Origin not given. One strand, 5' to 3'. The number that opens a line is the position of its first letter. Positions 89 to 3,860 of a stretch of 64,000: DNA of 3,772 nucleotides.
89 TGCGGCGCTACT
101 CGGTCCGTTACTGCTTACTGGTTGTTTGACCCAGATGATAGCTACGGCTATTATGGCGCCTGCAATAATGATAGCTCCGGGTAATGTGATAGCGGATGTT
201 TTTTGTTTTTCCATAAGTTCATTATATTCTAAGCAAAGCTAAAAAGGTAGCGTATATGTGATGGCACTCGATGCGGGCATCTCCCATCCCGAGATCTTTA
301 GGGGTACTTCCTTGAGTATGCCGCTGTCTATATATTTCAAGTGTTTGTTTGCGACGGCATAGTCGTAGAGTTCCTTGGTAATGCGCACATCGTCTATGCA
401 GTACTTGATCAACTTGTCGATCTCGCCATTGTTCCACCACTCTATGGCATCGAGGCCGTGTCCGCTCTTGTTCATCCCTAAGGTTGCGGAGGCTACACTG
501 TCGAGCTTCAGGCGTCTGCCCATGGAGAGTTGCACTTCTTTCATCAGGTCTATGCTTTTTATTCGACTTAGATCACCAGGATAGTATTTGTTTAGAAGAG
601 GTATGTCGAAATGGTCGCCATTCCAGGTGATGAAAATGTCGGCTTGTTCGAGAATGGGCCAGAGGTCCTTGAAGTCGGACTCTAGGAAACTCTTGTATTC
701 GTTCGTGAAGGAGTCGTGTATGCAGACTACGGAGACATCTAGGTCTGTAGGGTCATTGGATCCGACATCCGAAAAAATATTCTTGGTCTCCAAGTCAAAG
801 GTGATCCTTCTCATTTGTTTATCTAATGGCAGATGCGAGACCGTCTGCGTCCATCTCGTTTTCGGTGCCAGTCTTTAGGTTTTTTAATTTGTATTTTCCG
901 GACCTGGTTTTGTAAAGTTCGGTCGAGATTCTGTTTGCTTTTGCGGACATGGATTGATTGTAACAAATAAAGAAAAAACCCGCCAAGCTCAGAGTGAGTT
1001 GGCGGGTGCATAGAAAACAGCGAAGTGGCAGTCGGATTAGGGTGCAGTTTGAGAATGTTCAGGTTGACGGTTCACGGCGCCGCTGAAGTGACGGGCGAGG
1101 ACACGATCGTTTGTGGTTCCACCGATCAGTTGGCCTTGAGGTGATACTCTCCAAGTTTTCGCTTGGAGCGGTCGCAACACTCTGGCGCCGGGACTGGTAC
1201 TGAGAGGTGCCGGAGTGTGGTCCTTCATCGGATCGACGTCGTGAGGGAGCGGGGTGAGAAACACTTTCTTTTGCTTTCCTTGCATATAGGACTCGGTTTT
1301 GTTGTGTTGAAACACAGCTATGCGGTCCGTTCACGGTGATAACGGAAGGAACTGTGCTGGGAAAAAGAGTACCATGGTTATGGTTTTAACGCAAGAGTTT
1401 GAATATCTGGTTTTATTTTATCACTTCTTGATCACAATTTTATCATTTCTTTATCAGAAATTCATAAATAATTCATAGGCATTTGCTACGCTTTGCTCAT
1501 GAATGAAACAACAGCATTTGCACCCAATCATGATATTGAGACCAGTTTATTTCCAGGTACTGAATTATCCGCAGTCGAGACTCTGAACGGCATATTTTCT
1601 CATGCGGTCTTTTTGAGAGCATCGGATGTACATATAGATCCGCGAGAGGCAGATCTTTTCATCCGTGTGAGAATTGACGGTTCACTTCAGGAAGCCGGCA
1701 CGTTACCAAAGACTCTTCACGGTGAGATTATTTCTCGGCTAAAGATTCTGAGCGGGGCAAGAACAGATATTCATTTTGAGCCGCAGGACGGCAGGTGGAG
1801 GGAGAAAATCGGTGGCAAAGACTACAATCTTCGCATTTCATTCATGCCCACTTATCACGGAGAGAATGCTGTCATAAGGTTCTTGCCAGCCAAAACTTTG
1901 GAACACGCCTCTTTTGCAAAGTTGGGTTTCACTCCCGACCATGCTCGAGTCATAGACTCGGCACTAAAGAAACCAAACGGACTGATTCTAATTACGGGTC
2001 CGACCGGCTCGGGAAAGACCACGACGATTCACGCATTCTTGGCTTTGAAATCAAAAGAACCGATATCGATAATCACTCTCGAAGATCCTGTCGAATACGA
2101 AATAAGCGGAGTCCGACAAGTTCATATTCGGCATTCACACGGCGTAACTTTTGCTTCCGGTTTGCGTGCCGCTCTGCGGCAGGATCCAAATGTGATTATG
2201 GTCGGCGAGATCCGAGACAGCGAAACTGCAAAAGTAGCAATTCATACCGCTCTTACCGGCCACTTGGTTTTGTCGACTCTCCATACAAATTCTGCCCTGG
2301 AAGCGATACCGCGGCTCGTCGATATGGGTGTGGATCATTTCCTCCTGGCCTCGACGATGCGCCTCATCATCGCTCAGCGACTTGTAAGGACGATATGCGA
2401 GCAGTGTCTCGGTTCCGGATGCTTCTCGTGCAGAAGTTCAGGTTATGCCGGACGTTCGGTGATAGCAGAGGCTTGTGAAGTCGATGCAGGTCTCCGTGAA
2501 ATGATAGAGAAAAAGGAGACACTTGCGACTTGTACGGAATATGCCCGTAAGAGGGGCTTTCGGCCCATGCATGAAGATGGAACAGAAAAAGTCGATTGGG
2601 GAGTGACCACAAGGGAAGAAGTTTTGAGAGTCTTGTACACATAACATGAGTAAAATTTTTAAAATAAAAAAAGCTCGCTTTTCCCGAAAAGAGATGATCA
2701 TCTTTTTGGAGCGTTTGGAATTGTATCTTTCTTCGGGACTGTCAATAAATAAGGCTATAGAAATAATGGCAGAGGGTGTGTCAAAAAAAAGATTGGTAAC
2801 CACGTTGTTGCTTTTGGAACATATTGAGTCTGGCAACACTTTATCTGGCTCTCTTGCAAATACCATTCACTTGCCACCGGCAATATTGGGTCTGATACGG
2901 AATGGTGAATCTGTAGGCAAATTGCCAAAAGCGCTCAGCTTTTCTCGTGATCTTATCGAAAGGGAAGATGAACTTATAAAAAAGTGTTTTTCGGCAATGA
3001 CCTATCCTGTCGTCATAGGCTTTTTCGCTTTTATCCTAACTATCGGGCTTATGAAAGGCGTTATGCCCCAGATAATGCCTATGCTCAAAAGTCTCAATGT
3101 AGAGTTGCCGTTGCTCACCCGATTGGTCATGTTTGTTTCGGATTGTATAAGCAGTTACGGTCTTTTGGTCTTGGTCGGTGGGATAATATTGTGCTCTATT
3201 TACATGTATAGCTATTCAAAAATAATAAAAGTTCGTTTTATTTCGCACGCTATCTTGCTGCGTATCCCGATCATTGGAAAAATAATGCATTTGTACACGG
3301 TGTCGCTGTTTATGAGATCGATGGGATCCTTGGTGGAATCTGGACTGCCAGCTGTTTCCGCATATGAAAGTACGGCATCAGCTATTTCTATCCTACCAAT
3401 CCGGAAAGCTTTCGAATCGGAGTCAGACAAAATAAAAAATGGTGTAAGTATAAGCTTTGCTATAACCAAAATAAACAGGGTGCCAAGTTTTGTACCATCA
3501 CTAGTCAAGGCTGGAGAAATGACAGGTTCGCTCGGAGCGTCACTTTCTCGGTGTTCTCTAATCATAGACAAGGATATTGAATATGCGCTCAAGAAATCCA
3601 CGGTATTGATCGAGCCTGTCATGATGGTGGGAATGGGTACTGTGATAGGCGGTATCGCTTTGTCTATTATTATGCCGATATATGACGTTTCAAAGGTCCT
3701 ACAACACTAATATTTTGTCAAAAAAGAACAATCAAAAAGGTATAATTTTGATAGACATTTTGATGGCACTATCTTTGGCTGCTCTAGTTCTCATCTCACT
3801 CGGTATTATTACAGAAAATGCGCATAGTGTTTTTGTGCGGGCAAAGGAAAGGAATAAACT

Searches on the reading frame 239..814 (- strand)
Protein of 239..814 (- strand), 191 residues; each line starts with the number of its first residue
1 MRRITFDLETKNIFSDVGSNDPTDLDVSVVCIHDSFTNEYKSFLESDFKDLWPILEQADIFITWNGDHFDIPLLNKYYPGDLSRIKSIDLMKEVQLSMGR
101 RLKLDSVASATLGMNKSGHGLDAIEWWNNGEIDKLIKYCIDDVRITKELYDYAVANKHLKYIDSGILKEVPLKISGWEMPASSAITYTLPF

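Call 30: find_encoding_contigs(protein=window:239-814:-, flank=10000, max_places=6)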
Protein window:239-814:- (191 aa): 5 contigs read that carry it; 3 places shown.
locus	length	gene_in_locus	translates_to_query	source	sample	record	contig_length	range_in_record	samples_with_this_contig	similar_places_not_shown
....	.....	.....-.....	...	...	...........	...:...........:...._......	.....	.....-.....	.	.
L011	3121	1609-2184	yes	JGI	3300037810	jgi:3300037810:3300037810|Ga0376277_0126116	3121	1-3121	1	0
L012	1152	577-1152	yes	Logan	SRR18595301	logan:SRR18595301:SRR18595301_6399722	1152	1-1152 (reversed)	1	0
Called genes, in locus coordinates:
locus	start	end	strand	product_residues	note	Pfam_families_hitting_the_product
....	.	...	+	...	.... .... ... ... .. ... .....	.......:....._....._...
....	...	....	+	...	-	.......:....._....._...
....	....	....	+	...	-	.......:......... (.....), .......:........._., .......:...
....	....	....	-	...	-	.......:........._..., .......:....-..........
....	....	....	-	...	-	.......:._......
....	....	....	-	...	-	-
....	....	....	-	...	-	-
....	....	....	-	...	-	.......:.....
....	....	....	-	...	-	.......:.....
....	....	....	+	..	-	-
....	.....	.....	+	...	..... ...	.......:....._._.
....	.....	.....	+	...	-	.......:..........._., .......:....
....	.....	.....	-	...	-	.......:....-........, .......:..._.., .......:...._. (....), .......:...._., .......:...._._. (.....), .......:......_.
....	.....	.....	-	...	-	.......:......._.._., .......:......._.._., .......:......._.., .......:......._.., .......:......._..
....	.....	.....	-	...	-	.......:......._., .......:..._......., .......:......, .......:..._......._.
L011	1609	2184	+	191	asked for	PF13482:RNase_H_2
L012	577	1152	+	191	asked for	PF13482:RNase_H_2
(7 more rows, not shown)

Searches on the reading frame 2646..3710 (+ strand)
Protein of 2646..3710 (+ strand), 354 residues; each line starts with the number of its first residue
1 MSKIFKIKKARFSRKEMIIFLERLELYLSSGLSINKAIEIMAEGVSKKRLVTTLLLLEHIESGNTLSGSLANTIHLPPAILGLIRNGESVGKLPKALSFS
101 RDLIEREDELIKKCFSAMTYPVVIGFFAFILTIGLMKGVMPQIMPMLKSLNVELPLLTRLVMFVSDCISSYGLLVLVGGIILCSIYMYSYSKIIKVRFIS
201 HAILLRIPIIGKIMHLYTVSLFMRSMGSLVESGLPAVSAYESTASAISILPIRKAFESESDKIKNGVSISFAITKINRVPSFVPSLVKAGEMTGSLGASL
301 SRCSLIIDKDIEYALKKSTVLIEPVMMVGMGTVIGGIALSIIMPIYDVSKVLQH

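Call 24: find_encoding_contigs(protein=window:2646-3710:+, flank=10000, max_places=6)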
Protein window:2646-3710:+ (354 aa): 1 contig read that carries it; 1 place shown.
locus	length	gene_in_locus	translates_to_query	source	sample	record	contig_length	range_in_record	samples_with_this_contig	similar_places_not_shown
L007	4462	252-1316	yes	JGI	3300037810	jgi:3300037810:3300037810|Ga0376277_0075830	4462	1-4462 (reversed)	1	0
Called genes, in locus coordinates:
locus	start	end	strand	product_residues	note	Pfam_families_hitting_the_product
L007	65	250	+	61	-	-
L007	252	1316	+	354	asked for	PF00482:T2SSF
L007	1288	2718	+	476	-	-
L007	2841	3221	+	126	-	-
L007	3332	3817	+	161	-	PF07963:N_methyl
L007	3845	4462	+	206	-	?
